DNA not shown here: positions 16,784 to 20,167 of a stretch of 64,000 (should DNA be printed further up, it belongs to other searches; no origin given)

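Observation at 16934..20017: Architecture of the 1027-aa protein: TPM-like ectodomain + extreme coiled coil + SR/SG low-complexity tail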

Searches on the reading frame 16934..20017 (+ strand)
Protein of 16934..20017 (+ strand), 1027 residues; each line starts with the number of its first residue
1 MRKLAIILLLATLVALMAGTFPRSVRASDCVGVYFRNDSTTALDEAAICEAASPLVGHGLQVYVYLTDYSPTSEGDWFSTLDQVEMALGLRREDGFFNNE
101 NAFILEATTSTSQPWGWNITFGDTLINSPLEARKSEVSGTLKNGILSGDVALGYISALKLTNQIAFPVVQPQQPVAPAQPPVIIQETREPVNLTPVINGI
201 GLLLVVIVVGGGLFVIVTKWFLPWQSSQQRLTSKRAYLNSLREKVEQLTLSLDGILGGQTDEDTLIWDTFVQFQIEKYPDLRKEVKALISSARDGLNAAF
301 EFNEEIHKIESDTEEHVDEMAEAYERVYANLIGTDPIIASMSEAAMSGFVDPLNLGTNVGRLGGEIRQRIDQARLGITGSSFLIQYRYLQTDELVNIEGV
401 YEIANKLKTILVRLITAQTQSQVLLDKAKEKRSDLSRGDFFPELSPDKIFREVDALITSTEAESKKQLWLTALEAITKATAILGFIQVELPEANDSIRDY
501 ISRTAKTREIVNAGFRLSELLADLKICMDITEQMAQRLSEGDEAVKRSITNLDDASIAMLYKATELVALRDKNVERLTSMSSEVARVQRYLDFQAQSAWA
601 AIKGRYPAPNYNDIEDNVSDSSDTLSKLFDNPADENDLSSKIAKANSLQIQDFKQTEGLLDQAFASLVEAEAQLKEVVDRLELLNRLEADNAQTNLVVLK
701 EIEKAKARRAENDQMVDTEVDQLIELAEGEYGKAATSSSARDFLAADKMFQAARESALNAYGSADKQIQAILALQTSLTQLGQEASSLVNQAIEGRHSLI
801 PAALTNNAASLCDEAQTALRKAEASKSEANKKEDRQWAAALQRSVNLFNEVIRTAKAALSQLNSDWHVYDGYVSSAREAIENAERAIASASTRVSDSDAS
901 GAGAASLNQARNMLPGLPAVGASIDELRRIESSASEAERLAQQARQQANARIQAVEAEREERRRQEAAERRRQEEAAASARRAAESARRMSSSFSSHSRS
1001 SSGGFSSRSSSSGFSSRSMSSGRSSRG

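Call 4: search_protein_families(library=pfam, proteins=[window:16934-20017:+], max_evalue=1)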
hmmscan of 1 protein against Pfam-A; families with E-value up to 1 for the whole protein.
window:16934-20017:+ (1027 aa): 3 families
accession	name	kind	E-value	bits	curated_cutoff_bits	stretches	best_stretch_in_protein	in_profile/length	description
PF09933.14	DUF2165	-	0.14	12.7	24.9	1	192-228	97-133/157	Predicted small integral membrane protein (DUF2165)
PF20332.3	DUF6627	-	0.19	12.3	27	0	676-725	36-83/125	Family of unknown function (DUF6627)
PF07946.19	CCDC47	-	0.29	10.7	27.7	1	909-989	233-314/326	PAT complex subunit CCDC47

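Call 5: search_protein_families(library=ncbifam, proteins=[window:16934-20017:+], max_evalue=1)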
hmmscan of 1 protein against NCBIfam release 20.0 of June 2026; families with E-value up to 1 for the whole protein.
window:16934-20017:+ (1027 aa): 0 families

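Call 6: search_solved_structures(query=window:16934-20017:+, max_evalue=1)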
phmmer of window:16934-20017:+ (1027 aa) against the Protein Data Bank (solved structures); distinct sequences matched with E-value up to 1: 2.
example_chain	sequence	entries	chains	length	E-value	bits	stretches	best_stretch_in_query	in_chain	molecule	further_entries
9iqr_B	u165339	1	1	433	0.63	11.5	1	848-964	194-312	Alpha-2A adrenergic receptor,Soluble cytochrome b562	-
8jj8_F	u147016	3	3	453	0.77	11.2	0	845-954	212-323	Beta-2 adrenergic receptor,Soluble cytochrome b562 | Beta-2 adrenergic receptor,Beta-2 adrenergic receptor,Soluble cytochrome b562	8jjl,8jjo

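Call 8: find_homologous_proteins(query=window:16934-20017:+)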
Query window:16934-20017:+ (1027 aa): 1 proteins with E <= 0.001 among 8000 candidates.
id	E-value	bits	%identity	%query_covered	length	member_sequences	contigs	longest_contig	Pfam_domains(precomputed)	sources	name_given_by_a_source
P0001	0.0e+0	2192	100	100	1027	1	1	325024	-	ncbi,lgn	-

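Call 11: find_encoding_contigs(protein=P0001, flank=10000, max_places=3)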
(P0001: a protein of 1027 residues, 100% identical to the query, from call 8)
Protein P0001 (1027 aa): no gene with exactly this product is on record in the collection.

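Call 13: list_cluster_members(proteins=[P0001])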
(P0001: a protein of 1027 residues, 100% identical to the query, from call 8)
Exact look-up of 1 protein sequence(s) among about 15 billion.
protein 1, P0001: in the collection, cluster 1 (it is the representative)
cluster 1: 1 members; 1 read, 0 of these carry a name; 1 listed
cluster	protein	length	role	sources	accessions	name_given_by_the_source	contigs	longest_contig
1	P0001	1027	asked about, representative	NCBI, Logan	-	-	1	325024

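Call 26: search_protein_representatives(protein=window:16934-19768:+)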
Query: 945 residues. Proteins with E-value up to 0.001 (for the whole library): 161; up to 1e-10: 135; up to 1e-30: 66. The best 150 are listed.
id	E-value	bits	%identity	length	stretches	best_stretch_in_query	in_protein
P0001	0.0e+00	2031.6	100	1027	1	1-945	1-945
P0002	6.1e-140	484.7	35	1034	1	15-944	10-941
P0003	6.9e-116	405.1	31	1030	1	11-944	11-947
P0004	6.4e-113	395.3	32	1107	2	498-944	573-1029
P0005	1.5e-104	367.6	31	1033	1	9-944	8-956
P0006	8.0e-101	355.3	29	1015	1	5-944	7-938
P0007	2.5e-95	337.1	27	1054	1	8-944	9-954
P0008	1.0e-94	335.1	30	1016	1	17-944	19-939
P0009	1.5e-91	324.6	30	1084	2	526-944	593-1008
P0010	3.3e-86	306.9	35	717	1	319-944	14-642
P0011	2.4e-85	304.1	28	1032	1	15-944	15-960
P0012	4.7e-85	303.1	31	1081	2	497-944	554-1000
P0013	6.1e-85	302.8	28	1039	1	27-944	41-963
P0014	1.4e-84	301.6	31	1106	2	539-944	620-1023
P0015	2.4e-84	300.8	27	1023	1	7-944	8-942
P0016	3.0e-81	290.5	30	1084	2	534-944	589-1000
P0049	1.2e-44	169.4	25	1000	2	200-944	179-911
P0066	6.3e-31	124.1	28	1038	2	497-943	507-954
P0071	1.4e-29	119.6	27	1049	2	495-944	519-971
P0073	1.1e-28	116.6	28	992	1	509-944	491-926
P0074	1.4e-28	116.4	30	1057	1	565-944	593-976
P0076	1.6e-27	112.8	29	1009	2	549-941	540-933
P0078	3.1e-26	108.6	27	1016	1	502-944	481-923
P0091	7.1e-22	94.1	29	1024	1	565-944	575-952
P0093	8.6e-22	93.9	27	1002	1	502-942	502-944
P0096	1.7e-20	89.6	25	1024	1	560-943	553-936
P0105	1.1e-18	83.5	27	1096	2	503-944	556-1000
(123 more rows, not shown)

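Call 31: predict_structure(protein=window:16934-20017:+)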
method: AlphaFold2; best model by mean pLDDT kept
length: 1027 residues; sequences in the alignment: 1
mean_pLDDT: 40.0   pTM: 0.26
mean pLDDT of the five models: 40.0, 37.5, 37.2, 35.9, 31.3
residues with pLDDT >= 90: 0; 70-90: 9; 50-70: 132; < 50: 886
segments of 3 or more residues with pLDDT < 50: 1-296, 298-300, 302-311, 313-716, 756-806, 808-810, 861-869, 895-938, 990-1027
pLDDT, mean of each block of 10 residues (from residue 1): 38 41 36 40 46 44 42 42 43 34 31 28 24 27 27 27 24 27 24 28 31 30 31 39 43 41 36 39 45 45 45 46 40 34 30 32 35 28 28 35 42 41 42 42 42 43 41 40 32 35 35 32 35 39 39 35 35 33 33 37 40 42 40 43 37 38 39 40 40 39 45 50 56 50 51 48 41 43 44 41 47 53 51 51 53 52 44 54 61 47 37 31 33 42 52 61 68 62 52 36 34 35 42
secondary structure, 60 per line:
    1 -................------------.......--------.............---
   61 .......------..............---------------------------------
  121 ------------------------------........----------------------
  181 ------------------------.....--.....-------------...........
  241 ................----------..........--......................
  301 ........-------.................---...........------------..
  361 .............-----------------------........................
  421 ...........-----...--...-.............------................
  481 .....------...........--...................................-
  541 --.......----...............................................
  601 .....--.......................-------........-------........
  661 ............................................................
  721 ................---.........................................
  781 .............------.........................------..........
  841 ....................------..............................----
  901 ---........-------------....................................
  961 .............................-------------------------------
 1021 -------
elements in order (helices of 4 or more, strands of 3 or more residues): H2-17 E30-36 H45-57 E61-67 H74-87 H151-158 E205-209 E212-216 H230-256 H267-276 H279-308 H316-332 H336-346 H359-373 H397-431 H446-458 H465-485 H492-502 H505-539 H543-549 H554-605 H608-630 H638-645 H653-736 H740-793 H800-824 H831-860 H867-896 H904-911 H925-989

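Call 33: find_homologous_proteins(query=A1, max_evalue=0.00001)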
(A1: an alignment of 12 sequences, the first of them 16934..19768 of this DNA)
Query A1 (12 sequences) (945 aa, profile of the alignment): 1 proteins with E <= 0.00001 among 8000 candidates.
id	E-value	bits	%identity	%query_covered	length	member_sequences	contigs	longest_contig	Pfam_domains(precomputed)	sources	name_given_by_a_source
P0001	0.0e+0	1153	100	100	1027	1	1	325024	-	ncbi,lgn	-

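Call 43: find_related_loci(query=A1, collection=genome_contigs, flank=6000)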
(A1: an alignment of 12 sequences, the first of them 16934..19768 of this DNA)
Query A1 (945 aa) in genome_contigs; peptide patterns used: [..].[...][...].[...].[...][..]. (x = any residue, [..] = any of these).
22 stretches matched a pattern; 15 encode a relative of the query (tblastn E <= 1e-3); 15 distinct loci.
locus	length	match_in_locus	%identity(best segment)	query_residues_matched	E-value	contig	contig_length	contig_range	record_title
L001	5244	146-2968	28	7-945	3e-91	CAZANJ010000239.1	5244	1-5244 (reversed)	MAG TPA_asm: uncultured Anaerolineales bacterium isolate binchicken_co8_337 genome assembly, contig: NODE_31695_length_5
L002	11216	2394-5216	28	13-945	6e-80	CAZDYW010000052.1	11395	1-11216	MAG TPA_asm: uncultured Anaerolineales bacterium isolate binchicken_co15_170 genome assembly, contig: NODE_4059_length_1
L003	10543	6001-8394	28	30-862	3e-67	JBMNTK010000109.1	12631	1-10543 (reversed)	MAG: Anaerolineae bacterium isolate SBF912SR1HQ0001 scaffold_17002_c1, whole genome shotgun sequence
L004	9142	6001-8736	25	1-945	2e-62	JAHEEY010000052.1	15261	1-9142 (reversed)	MAG: Chloroflexota bacterium isolate Ww301 NODE_7987_length_15261_cov_5.058917, whole genome shotgun sequence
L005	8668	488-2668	26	237-944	2e-46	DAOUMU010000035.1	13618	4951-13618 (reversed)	MAG TPA_asm: Anaerolineae bacterium isolate W92_265 k127_818044, whole genome shotgun sequence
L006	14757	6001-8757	25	1-944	1e-47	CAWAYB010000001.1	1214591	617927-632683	MAG: uncultured Chloroflexia bacterium isolate MFD09779.bin.1.35 genome assembly, contig: contig_12204, whole genome sho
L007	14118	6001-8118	27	224-941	2e-44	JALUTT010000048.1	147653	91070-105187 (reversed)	MAG: Anaerolineae bacterium isolate 128-326_maxbin2_scaf2bin.035 128-326_scaffold_20_c1, whole genome shotgun sequence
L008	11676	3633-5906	25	145-914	4e-39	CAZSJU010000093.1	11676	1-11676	MAG TPA_asm: uncultured Anaerolineae bacterium isolate binchicken_co8_372 genome assembly, contig: NODE_10438_length_116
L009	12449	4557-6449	25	7-654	1e-38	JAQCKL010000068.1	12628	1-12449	MAG: Cyanobacteriota bacterium isolate casp40-mb.69 NODE_11767_length_12628_cov_0.070636, whole genome shotgun sequence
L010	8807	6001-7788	24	27-628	5e-35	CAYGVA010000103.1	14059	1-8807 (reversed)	MAG TPA_asm: uncultured Leptolyngbya sp. isolate ERP117304_co3_78 genome assembly, contig: NODE_6081_length_14059_cov_81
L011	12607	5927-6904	29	23-358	1e-28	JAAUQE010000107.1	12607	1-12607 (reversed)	MAG: Leptolyngbya sp. RL_3_1 NODE_734_length_12607_cov_2.406410, whole genome shotgun sequence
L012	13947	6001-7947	22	2-690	6e-23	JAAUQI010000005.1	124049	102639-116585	MAG: Leptolyngbyaceae cyanobacterium RM1_1_2 NODE_34_length_124049_cov_9.634649, whole genome shotgun sequence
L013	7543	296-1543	23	229-654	6e-17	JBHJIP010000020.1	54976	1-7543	MAG: Leptolyngbyaceae cyanobacterium isolate pac_S1C3486_1 S1Ck141_750000, whole genome shotgun sequence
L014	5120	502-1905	22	199-687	5e-13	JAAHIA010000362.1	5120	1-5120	MAG: Leptolyngbya sp. SIO4C1 4C1_NODE_362, whole genome shotgun sequence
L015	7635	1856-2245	24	221-353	2e-8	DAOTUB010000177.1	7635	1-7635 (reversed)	MAG TPA_asm: Anaerolineae bacterium isolate F17_41 k129_3654821, whole genome shotgun sequence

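Call 47: search_protein_families(library=pfam, proteins=[L002:5423-6895:+, L002:7010-7498:+, L003:4396-5784:+, L003:3129-4364:+, L004:5020-5877:+, L006:10044-11543:+, L008:6262-6963:+, L009:3177-4169:+, L011:3965-5710:+, L012:3701-5971:+], max_evalue=0.01)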
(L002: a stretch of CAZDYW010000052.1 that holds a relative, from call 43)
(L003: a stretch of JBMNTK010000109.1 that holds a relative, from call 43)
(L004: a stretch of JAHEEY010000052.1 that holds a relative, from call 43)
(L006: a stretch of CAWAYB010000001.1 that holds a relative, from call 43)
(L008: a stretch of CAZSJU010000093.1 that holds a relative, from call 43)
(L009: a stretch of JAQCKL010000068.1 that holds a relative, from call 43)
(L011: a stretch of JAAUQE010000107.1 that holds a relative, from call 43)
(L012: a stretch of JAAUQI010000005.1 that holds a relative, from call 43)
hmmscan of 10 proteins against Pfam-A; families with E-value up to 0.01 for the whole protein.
L002:5423-6895:+ (490 aa): 1 family
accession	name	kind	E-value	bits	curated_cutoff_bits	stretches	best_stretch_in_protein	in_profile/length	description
PF11906.13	DUF3426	-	7e-07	29.9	27.7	1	51-114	51-124/147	Protein of unknown function (DUF3426)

L002:7010-7498:+ (162 aa): 1 family
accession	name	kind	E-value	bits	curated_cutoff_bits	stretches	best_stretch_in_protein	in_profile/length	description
PF02620.22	YceD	-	4.3e-31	107.9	33.2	1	52-161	1-118/119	Large ribosomal RNA subunit accumulation protein YceD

L003:4396-5784:+ (462 aa): 10 families
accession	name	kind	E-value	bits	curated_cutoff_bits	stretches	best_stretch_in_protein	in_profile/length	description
PF12831.13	FAD_oxidored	-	2e-118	396.7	27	1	19-455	1-416/416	FAD dependent oxidoreductase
PF00890.30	FAD_binding_2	-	3.4e-07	30.3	20.4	2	19-58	1-41/414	FAD binding domain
PF01134.28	GIDA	-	2.4e-06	27.3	22.1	1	19-169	1-150/391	Glucose inhibited division protein A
PF01266.30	DAO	-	1e-05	25.7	27.9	1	19-111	1-85/353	FAD dependent oxidoreductase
PF01946.23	Thi4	-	2.1e-05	24.3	26.2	1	11-61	11-63/235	Thi4 family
PF00070.33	Pyr_redox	-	0.00013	22.8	22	0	107-150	37-80/82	Pyridine nucleotide-disulphide oxidoreductase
PF07992.20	Pyr_redox_2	-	0.00035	20.5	26.1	1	19-54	2-33/291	Pyridine nucleotide-disulphide oxidoreductase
PF01494.25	FAD_binding_3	-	0.00052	19.8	22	1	17-49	1-33/349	FAD binding domain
PF03486.20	HI0933_like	-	0.00066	19.6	50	1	19-50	2-33/244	HI0933-like protein Rossmann domain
PF13450.12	NAD_binding_8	-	0.0048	17.6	21.9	1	22-57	1-36/68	NAD(P)-binding Rossmann-like domain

L003:3129-4364:+ (411 aa): 13 families
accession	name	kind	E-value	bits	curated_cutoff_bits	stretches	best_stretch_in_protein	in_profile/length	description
PF07992.20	Pyr_redox_2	-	8.2e-64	216.2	26.1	1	5-304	2-291/291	Pyridine nucleotide-disulphide oxidoreductase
PF00070.33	Pyr_redox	-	1.1e-13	52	22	1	147-226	1-81/82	Pyridine nucleotide-disulphide oxidoreductase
PF01266.30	DAO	-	1.1e-06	28.8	27.9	0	184-269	146-231/353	FAD dependent oxidoreductase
PF13738.12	Pyr_redox_3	-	4.5e-06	26.6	30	1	74-277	96-304/305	Pyridine nucleotide-disulphide oxidoreductase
PF13454.12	NAD_binding_9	-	3.7e-05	24.2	21.8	0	208-240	121-153/155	FAD-NAD(P)-binding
PF21791.3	MDHAR3-like_C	-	0.00063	20.3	27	1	321-407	1-88/88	Monodehydroascorbate reductase 3-like, C-terminal domain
PF13450.12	NAD_binding_8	-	0.0011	19.7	21.9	0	8-32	1-23/68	NAD(P)-binding Rossmann-like domain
PF05834.18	Lycopene_cycl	-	0.0013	18.3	23.4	0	187-252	87-151/380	Lycopene cyclase protein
PF13241.12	NAD_binding_7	-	0.0023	18.9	22.1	0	146-181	8-41/104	Putative NAD(P)-binding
PF04820.20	Trp_halogenase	-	0.0026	17.1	21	0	191-236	162-208/458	Tryptophan halogenase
PF14759.12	Reductase_C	-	0.0037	18.2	25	1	329-408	7-83/85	Reductase C-terminal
PF01134.28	GIDA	-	0.0046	16.5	22.1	0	149-174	3-28/391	Glucose inhibited division protein A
PF01262.27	AlaDh_PNT_C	-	0.0058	16.5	23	0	145-173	28-56/214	Alanine dehydrogenase/PNT, C-terminal domain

L004:5020-5877:+ (285 aa): 4 families
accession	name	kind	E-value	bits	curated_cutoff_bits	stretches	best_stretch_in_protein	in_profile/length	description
PF00106.31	adh_short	-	4.2e-34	118.2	26.6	1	9-207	2-188/195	short chain dehydrogenase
PF13561.12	adh_short_C2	-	7.9e-23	81.7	27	1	14-209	1-184/236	Enoyl-(Acyl carrier protein) reductase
PF08659.16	KR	-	3.4e-07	30.8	22.6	1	11-97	4-92/180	KR domain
PF01370.27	Epimerase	-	0.0025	17.7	20.9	1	11-185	2-159/240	NAD dependent epimerase/dehydratase family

L006:10044-11543:+ (499 aa): 2 families
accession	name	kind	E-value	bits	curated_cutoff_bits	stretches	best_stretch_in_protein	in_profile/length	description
PF23623.1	GBD_IRG7_N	-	3.4e-07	30.8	27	0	317-389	24-92/95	IRG7 N-terminal galactose binding domain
PF04151.21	PPC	-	1.4e-05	26.3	25.9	1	417-483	3-69/70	Bacterial pre-peptidase C-terminal domain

L008:6262-6963:+ (233 aa): 1 family
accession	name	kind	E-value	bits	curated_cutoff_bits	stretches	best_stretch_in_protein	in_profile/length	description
PF07947.19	YhhN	-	1.4e-40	139.4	25.6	1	33-228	4-181/182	YhhN family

L009:3177-4169:+ (330 aa): 3 families
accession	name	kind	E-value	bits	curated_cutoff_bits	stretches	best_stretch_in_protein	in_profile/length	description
PF13793.12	Pribosyltran_N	-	8e-52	174.5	25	1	22-138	1-117/117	N-terminal domain of ribose phosphate pyrophosphokinase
PF14572.12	Pribosyl_synth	-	1e-27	97.7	27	1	221-330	74-184/184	Phosphoribosyl synthetase-associated domain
PF00156.33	Pribosyltran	-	1.1e-18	67.5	26.3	1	175-266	25-123/158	Phosphoribosyl transferase domain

L011:3965-5710:+ (581 aa): 5 families
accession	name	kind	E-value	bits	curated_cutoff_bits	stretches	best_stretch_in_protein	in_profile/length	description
PF02541.22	Ppx-GppA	-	5.1e-81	272.7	27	1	60-354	1-282/285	Ppx/GppA phosphatase family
PF21447.3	Ppx-GppA_III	-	2.3e-44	151.7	27.3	1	370-529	1-157/177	Ppx/GppA phosphatase, domain III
PF01966.28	HD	-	1.5e-08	35.3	22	1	387-478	3-93/116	HD domain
PF24391.1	HD-CE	-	0.00093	19.4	27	1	432-505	105-186/263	HD-CE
PF08841.16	DDR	-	0.0037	16.8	24.6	1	110-187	72-146/328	Diol dehydratase reactivase ATPase-like domain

L012:3701-5971:+ (756 aa): 4 families
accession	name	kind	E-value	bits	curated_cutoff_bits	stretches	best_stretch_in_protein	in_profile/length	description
PF00395.25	SLH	-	3.4e-61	203.4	20.8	5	564-605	2-44/44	S-layer homology domain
PF07602.17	DUF1565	-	4.8e-33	115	20.3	1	50-314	2-250/257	Protein of unknown function (DUF1565)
PF13229.12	Beta_helix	-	1.5e-16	60.9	25.9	1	139-274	9-146/158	Right handed beta helix region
PF05048.19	NosD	-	3e-12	46.9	23.6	1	129-275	15-158/212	Periplasmic copper-binding protein (NosD)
